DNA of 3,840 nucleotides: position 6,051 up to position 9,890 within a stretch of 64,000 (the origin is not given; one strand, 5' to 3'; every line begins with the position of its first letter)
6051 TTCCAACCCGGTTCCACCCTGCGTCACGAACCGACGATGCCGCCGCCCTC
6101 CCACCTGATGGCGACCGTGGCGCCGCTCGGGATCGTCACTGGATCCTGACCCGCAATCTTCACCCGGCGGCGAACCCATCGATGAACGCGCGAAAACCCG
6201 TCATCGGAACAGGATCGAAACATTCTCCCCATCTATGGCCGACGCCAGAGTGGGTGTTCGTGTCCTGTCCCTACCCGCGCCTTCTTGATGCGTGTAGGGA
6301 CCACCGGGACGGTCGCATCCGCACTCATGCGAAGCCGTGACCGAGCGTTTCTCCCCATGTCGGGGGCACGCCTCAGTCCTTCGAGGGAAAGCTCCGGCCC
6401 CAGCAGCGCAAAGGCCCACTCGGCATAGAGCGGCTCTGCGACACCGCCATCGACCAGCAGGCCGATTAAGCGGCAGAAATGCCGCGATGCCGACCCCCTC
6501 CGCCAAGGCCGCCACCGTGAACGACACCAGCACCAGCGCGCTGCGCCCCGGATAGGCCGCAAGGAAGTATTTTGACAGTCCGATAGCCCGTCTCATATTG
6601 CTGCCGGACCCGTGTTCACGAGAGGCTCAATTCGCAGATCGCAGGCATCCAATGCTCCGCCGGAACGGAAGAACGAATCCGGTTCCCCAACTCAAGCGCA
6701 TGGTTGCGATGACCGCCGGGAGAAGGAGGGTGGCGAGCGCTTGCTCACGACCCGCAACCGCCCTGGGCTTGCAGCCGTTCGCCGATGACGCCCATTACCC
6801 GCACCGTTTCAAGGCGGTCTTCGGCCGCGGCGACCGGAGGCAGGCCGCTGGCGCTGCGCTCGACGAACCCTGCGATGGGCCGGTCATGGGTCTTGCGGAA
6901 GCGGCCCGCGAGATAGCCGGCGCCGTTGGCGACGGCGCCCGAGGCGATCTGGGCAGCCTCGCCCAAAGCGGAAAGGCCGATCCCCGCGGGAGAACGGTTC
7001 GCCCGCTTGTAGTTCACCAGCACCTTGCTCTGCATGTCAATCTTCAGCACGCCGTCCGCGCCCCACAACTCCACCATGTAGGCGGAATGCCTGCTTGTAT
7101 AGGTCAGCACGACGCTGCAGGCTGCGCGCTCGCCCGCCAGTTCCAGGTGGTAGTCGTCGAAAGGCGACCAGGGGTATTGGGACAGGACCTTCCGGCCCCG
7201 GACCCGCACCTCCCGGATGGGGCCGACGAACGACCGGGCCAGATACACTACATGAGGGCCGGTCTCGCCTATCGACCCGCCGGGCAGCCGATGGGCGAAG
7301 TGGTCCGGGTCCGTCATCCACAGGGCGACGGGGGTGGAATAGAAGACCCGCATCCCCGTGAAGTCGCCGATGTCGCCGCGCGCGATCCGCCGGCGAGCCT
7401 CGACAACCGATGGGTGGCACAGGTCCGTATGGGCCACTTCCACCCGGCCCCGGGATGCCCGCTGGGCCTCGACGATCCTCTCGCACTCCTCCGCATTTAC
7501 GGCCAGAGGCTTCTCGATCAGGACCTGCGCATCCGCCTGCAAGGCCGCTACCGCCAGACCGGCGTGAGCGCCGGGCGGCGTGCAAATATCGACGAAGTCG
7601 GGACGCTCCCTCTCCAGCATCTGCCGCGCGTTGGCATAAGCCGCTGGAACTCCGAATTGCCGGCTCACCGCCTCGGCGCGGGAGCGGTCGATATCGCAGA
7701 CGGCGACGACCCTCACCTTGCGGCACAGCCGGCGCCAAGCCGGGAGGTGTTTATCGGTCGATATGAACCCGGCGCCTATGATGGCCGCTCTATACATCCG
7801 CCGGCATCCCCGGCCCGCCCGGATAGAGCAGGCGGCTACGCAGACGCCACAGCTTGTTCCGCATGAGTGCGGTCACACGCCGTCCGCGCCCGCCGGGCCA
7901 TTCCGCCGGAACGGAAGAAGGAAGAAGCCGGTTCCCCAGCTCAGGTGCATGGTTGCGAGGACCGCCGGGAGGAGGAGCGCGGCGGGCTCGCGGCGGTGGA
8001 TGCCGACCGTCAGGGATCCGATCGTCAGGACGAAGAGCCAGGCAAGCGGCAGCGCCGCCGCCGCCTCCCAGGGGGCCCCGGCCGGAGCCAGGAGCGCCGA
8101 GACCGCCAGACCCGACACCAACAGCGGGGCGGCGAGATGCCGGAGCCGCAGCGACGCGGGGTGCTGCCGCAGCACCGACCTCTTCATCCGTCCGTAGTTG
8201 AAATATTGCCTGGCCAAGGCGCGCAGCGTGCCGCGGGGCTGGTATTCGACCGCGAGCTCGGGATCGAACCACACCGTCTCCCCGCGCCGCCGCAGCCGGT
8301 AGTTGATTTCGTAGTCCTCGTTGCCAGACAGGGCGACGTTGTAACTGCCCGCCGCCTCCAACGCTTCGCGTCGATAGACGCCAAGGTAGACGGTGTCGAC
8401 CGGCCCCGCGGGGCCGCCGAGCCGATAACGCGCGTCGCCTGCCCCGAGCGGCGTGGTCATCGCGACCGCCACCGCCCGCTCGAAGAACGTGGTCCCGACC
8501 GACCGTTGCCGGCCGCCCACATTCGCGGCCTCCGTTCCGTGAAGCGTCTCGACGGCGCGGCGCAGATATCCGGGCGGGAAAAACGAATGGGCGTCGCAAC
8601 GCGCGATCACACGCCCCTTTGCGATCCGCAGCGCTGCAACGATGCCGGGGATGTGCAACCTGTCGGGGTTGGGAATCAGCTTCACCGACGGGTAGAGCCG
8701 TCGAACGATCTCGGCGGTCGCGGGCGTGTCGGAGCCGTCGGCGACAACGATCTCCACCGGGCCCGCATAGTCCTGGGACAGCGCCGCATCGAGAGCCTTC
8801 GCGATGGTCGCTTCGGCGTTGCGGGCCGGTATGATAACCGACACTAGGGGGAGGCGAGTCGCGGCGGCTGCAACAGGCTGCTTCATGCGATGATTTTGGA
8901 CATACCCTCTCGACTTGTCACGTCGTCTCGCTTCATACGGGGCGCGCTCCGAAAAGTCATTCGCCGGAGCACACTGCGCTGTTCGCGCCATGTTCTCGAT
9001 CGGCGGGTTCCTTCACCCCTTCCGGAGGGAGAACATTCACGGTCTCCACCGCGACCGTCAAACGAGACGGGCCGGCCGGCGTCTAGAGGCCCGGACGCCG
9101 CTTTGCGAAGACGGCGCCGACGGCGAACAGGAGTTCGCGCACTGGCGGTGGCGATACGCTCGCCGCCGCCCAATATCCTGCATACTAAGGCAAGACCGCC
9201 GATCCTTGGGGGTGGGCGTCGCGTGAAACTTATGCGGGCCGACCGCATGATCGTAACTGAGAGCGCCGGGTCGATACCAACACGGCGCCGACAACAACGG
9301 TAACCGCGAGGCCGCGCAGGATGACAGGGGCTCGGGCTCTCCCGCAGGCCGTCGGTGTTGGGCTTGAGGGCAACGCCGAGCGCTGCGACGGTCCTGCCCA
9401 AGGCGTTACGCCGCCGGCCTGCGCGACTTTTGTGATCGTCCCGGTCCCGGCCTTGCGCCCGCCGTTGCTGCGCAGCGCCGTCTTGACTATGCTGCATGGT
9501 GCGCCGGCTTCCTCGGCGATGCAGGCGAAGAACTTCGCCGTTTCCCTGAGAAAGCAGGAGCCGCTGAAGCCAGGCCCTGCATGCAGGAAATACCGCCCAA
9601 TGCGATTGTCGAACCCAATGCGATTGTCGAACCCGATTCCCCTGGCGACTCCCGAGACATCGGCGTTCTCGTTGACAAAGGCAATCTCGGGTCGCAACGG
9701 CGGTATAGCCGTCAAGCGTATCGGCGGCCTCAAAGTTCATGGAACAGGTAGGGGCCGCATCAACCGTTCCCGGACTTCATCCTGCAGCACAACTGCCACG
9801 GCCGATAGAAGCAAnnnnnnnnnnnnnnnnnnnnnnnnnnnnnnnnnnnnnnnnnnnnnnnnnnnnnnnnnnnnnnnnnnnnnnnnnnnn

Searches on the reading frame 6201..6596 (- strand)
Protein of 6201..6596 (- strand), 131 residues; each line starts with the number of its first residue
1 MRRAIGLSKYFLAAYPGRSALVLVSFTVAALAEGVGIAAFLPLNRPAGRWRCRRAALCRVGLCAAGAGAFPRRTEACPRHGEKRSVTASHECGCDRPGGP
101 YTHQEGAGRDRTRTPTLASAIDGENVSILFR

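Call 13: search_protein_families(library=pfam, proteins=[window:6201-6596:-], max_evalue=0.01)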
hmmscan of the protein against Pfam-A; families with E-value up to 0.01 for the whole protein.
window:6201-6596:- (131 aa): 0 families

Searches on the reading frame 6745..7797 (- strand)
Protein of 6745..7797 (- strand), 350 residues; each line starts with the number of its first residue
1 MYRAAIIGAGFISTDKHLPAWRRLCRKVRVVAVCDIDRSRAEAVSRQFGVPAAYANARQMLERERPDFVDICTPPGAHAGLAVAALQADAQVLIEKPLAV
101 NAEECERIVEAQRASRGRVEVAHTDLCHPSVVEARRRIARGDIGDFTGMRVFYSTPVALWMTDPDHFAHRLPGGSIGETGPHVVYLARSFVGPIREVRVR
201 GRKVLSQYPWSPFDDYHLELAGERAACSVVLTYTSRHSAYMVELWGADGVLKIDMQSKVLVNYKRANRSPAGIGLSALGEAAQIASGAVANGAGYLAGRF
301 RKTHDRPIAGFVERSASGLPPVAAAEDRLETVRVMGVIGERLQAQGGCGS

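Call 13: search_protein_families(library=pfam, proteins=[window:6745-7797:-], max_evalue=0.01)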
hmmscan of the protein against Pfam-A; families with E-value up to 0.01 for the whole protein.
window:6745-7797:- (350 aa): 3 families
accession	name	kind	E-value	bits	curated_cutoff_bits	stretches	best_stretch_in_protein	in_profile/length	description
PF01408.29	GFO_IDH_MocA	-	1e-29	104.1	24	1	3-123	2-120/120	Oxidoreductase family, NAD-binding Rossmann fold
PF22725.1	GFO_IDH_MocA_C3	-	5.3e-09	36.6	27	1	132-249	2-121/124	GFO/IDH/MocA C-terminal domain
PF03447.22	NAD_binding_3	-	0.00013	23.1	24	1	26-121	20-115/116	Homoserine dehydrogenase, NAD binding domain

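Call 50: search_protein_families(library=ncbifam, proteins=[window:6745-7797:-], max_evalue=0.001)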
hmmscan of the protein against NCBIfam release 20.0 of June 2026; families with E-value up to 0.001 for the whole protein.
window:6745-7797:- (350 aa): 9 families
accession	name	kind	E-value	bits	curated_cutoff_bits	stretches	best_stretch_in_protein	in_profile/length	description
NF052479.1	LevoglcsnDh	equivalog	5.1e-26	91.2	650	1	5-209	7-220/386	levoglucosan dehydrogenase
NF040723.1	UDP-GlcNAcDh_Arch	equivalog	7.9e-23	81.4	450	1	3-150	2-145/302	UDP-N-acetylglucosamine 3-dehydrogenase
TIGR04380.1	myo_inos_iolG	equivalog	1.9e-20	73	355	1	2-260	2-259/330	inositol 2-dehydrogenase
NF041392.1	XylDh_Gfo6_Halo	equivalog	5.5e-14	51.7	350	1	3-167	18-184/350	D-xylose 1-dehydrogenase Gfo6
NF052679.1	InsChiInosDhIolG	equivalog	4.6e-13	48.9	540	1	4-122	5-124/343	bifunctional inositol 2-dehydrogenase/D-chiro-inositol 1-dehydrogenase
NF058561.1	BT_2158_fam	equivalog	3e-09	36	750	1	29-156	58-187/487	glycoside 3-dehydrogenase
NF008607.0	PRK11579.1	subfamily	1.1e-06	27.9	330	1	3-147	6-146/346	oxidoreductase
NF007574.0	PRK10206.1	equivalog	2.3e-05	23.6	352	1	3-148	4-148/345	oxidoreductase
NF058563.1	BT_2159_fam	equivalog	0.00014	21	650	1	5-192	4-184/350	disaccharide 3-dehydrogenase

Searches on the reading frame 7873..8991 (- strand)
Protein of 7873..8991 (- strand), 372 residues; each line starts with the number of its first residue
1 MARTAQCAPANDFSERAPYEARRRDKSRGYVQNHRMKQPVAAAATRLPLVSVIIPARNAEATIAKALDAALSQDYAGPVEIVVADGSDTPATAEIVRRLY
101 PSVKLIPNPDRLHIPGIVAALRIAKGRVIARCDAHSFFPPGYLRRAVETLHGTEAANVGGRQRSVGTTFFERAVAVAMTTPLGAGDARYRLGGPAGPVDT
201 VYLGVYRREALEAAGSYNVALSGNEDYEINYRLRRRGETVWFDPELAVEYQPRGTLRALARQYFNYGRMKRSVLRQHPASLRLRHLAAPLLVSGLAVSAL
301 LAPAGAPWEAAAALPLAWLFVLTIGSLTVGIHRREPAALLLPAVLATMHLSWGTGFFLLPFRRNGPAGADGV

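Call 13: search_protein_families(library=pfam, proteins=[window:7873-8991:-], max_evalue=0.01)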
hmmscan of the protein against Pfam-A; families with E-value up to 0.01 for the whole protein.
window:7873-8991:- (372 aa): 4 families
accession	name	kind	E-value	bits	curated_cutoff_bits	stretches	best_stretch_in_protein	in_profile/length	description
PF00535.33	Glycos_transf_2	-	3.7e-24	86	23.3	1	51-212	1-165/168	Glycosyl transferase family 2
PF13641.12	Glyco_tranf_2_3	-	1.1e-14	55.4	27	1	50-262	3-223/230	Glycosyltransferase like family 2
PF13632.12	Glyco_trans_2_3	-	8.6e-06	26.1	27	1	133-322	6-194/198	Glycosyl transferase family group 2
PF13506.12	Glyco_transf_21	-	0.00021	21.2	21.7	1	117-263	22-169/174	Glycosyl transferase family 21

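Call 50: search_protein_families(library=ncbifam, proteins=[window:7873-8991:-], max_evalue=0.001)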
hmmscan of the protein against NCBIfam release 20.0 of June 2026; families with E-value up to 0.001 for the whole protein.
window:7873-8991:- (372 aa): 12 families
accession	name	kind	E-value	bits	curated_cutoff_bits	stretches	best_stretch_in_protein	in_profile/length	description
TIGR03965.1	mycofact_glyco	equivalog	9.1e-26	90.7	280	1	35-326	61-355/467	mycofactocin biosynthesis glycosyltransferase MftF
NF041875.1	EPS_EpsD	equivalog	2e-11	43.9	370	1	207-287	163-244/325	exopolysaccharide biosynthesis glycosyltransferase EpsD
TIGR03469.1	HpnB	hypoth_equivalog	1.5e-10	40.7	379.25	1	38-113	34-106/386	hopene-associated glycosyltransferase HpnB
TIGR03937.1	PgaC_IcaA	equivalog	2.2e-08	33.5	422.3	1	37-286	34-287/407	poly-beta-1,6-N-acetyl-D-glucosamine synthase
TIGR03472.1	HpnI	equivalog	5.7e-08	32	310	1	35-339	28-335/373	bacteriohopanetetrol glucosamine biosynthesis glycosyltransferase HpnI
TIGR04283.1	glyco_like_mftF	equivalog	3.4e-07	30.1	182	1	50-248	1-184/221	TIGR04283 family arsenosugar biosynthesis glycosyltransferase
NF053739.1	GlytfEpsEBac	equivalog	1.7e-05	23.9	450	1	48-161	1-118/265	glycosyltransferase EpsE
NF047683.1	TeichurnBiosyTuaG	equivalog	4e-05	23.4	400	1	47-148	5-109/252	teichuronic acid biosynthesis protein TuaG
TIGR04242.1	nodulat_NodC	equivalog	6.3e-05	22.1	550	1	41-101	41-103/395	chitooligosaccharide synthase NodC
NF010496.0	PRK13915.1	equivalog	0.00014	21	262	1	45-97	28-82/307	glucosyl-3-phosphoglycerate synthase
NF038299.1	EPS_HpsN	equivalog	0.00016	20.7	425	0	48-150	1-106/317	hormogonium polysaccharide biosynthesis glycosyltransferase HpsN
NF007482.0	PRK10073.1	equivalog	0.001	18.2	423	0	47-141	5-101/334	glycosyltransferase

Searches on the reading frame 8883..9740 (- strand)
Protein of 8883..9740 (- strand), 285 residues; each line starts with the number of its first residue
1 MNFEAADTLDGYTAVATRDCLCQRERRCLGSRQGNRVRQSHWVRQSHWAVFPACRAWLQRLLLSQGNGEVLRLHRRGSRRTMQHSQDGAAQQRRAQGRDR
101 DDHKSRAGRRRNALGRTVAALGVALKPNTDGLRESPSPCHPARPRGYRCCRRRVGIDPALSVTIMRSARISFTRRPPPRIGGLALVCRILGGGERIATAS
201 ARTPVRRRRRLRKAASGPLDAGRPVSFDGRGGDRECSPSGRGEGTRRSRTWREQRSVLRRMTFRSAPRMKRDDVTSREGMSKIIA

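Call 14: search_protein_families(library=pfam, proteins=[window:8883-9740:-], max_evalue=1)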
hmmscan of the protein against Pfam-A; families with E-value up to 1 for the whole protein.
window:8883-9740:- (285 aa): 1 family
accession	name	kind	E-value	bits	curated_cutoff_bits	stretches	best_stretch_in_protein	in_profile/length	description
PF03720.21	UDPG_MGDP_dh_C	-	0.1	13.5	30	1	119-137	1-19/103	UDP-glucose/GDP-mannose dehydrogenase family, UDP binding domain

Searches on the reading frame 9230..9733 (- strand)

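Call 13: search_protein_families(library=pfam, proteins=[window:9230-9733:-], max_evalue=0.01)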
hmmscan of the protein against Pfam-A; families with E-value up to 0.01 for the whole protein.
window:9230-9733:- (167 aa): 1 family
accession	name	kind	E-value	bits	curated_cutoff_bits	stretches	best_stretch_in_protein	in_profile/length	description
PF00984.24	UDPG_MGDP_dh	-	2.1e-09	37.8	25.4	1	23-90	32-92/94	UDP-glucose/GDP-mannose dehydrogenase family, central domain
